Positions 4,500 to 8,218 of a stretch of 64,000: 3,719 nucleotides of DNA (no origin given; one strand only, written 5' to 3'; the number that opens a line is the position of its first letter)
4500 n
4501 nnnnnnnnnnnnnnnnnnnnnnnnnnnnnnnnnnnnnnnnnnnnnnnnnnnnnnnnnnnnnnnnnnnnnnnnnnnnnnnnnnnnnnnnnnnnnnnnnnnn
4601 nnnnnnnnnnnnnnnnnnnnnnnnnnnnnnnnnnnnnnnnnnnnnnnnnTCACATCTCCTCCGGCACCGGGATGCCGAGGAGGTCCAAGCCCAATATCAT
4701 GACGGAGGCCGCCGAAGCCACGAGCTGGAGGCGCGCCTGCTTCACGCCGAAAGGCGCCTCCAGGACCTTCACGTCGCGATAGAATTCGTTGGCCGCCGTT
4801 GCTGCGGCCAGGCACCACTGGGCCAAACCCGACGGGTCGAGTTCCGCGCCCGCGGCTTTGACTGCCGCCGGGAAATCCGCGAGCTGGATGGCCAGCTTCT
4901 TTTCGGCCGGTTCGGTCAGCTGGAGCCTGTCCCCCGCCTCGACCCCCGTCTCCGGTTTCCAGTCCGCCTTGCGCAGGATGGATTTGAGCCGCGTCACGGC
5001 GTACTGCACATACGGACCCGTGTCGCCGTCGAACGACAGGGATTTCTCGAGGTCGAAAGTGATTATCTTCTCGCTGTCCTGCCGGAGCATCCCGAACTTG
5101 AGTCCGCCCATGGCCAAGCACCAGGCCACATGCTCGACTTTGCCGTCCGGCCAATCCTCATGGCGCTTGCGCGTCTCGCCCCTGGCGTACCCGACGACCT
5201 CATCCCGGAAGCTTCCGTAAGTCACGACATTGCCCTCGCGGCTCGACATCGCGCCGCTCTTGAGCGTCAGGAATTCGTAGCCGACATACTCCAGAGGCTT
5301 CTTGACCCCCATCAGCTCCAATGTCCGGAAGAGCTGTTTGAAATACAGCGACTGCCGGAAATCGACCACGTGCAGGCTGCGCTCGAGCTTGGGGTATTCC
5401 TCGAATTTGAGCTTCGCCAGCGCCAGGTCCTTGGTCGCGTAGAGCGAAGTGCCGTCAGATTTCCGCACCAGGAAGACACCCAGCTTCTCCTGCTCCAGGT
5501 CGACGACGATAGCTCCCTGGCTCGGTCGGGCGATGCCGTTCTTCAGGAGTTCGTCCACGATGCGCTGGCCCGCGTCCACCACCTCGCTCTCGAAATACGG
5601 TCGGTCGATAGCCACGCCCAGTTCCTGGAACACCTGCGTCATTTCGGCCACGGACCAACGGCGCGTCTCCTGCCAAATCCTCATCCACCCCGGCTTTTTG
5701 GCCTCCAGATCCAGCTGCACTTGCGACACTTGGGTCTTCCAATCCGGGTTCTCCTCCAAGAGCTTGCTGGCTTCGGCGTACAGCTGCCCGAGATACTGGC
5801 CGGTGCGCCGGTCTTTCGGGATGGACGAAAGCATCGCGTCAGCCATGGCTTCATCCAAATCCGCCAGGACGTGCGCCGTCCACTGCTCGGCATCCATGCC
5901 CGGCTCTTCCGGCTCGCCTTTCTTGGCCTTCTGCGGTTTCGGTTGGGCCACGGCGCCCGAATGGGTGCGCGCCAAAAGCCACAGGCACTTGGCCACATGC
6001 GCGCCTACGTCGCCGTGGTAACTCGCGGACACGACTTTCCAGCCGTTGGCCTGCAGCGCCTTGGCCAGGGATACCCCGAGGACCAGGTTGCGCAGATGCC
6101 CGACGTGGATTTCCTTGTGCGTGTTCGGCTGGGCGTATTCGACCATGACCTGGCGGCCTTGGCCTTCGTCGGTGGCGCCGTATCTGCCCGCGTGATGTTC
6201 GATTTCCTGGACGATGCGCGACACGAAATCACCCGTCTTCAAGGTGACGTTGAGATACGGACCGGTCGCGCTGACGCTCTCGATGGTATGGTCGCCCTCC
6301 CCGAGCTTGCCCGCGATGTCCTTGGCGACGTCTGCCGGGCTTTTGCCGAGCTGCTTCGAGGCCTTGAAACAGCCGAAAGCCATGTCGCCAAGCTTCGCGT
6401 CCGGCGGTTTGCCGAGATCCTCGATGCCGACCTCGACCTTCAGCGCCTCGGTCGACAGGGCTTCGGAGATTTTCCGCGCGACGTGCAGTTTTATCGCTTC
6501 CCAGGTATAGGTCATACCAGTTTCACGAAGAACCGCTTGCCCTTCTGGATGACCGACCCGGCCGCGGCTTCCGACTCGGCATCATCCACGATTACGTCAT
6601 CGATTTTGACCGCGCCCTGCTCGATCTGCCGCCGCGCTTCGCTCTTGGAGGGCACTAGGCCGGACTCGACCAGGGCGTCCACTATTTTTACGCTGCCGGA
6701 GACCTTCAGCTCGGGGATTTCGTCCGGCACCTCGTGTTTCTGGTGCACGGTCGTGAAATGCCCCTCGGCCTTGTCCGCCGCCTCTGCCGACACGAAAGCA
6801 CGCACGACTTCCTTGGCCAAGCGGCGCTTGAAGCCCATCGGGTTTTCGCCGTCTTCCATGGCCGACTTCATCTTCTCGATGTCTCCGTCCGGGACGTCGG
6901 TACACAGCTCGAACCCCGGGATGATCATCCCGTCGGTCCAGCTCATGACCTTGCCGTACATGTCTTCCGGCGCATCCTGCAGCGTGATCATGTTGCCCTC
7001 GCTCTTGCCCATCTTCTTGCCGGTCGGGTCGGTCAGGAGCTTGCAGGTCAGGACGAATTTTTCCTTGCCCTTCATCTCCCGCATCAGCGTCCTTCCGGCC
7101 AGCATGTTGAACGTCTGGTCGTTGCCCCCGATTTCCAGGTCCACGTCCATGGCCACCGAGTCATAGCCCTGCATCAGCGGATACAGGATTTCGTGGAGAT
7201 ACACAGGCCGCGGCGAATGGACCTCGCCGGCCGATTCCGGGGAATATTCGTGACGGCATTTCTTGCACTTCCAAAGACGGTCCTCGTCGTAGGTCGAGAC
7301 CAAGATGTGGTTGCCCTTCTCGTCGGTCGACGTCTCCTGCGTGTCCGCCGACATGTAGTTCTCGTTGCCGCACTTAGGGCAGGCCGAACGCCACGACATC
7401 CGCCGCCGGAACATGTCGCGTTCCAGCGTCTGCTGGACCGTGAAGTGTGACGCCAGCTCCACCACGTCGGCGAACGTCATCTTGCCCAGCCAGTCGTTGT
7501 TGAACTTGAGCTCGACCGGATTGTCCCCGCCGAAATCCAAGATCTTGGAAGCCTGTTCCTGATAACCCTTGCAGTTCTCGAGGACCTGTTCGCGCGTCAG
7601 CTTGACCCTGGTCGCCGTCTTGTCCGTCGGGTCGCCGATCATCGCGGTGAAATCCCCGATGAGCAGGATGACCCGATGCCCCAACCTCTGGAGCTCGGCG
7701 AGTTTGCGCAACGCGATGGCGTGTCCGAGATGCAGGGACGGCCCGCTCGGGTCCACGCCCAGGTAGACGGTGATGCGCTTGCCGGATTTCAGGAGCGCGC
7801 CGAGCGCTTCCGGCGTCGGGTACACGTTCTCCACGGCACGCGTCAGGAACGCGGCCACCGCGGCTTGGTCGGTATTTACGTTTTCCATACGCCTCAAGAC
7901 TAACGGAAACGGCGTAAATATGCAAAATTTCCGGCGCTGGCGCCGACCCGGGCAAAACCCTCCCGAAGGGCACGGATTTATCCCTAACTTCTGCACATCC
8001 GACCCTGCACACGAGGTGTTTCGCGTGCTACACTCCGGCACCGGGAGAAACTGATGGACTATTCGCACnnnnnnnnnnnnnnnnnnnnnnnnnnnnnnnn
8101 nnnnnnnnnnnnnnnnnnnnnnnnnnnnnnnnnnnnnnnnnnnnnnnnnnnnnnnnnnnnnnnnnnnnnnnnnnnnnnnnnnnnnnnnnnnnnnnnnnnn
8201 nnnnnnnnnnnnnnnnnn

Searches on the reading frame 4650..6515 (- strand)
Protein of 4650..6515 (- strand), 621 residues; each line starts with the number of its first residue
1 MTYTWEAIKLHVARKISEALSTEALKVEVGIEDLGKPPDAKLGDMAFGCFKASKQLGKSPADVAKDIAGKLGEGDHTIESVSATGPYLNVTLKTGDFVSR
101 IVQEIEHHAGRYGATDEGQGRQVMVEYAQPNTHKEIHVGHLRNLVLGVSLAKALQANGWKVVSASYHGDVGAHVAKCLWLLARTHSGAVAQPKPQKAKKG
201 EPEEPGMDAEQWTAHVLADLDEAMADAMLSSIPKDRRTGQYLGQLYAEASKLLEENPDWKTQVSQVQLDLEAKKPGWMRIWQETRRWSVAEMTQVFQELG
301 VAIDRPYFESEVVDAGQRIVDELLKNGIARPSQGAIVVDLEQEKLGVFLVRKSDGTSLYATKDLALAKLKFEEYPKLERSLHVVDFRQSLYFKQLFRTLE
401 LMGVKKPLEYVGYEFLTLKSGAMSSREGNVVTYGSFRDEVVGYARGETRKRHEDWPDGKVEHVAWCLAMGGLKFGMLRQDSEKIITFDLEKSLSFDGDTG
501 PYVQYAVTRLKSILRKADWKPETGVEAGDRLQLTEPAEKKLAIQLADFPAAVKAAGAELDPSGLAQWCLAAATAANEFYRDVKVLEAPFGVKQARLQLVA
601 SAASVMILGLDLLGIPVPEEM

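Call 42: search_protein_families(library=pfam, proteins=[window:4650-6515:-])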
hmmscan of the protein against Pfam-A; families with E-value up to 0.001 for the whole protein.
window:4650-6515:- (621 aa): 3 families
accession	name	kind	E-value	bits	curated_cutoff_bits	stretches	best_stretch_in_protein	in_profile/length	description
PF00750.26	tRNA-synt_1d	-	5.2e-40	137.9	23.3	2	240-478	95-338/349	tRNA synthetases class I (R), catalytic domain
PF05746.21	DALR_1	-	7.2e-26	91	22.3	1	503-621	1-117/117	DALR anticodon binding domain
PF03485.21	Arg_tRNA_synt_N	-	1.4e-12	48.5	21.5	1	8-92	3-85/85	Arginyl tRNA synthetase N terminal domain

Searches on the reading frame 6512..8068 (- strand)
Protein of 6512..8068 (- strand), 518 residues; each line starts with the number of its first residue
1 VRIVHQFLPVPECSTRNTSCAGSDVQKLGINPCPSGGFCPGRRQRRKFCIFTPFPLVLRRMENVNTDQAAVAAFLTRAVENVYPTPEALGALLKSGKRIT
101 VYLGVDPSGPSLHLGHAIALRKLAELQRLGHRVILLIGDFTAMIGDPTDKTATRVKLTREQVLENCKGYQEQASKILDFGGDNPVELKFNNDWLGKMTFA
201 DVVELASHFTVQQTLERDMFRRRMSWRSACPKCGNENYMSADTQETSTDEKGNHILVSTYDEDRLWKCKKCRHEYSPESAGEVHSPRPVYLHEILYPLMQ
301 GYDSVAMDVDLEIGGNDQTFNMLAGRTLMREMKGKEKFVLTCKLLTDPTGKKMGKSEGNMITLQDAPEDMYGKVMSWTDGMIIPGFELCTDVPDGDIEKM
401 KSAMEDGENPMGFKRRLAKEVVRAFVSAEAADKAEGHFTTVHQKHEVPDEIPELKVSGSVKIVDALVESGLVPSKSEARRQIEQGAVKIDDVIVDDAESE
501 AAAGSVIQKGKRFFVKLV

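Call 42: search_protein_families(library=pfam, proteins=[window:6512-8068:-])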
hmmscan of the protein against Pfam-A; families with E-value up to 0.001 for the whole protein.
window:6512-8068:- (518 aa): 3 families
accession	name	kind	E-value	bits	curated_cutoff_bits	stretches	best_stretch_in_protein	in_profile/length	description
PF00579.31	tRNA-synt_1b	-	3.8e-62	210.7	21.1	2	96-225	3-126/292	tRNA synthetases class I (W and Y)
PF22421.1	SYY_C-terminal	-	8e-10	38.9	27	1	449-503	7-62/83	Tyrosine--tRNA ligase SYY-like C-terminal domain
PF01479.30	S4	-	1.5e-08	34.6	22.8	1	462-505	3-46/48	S4 domain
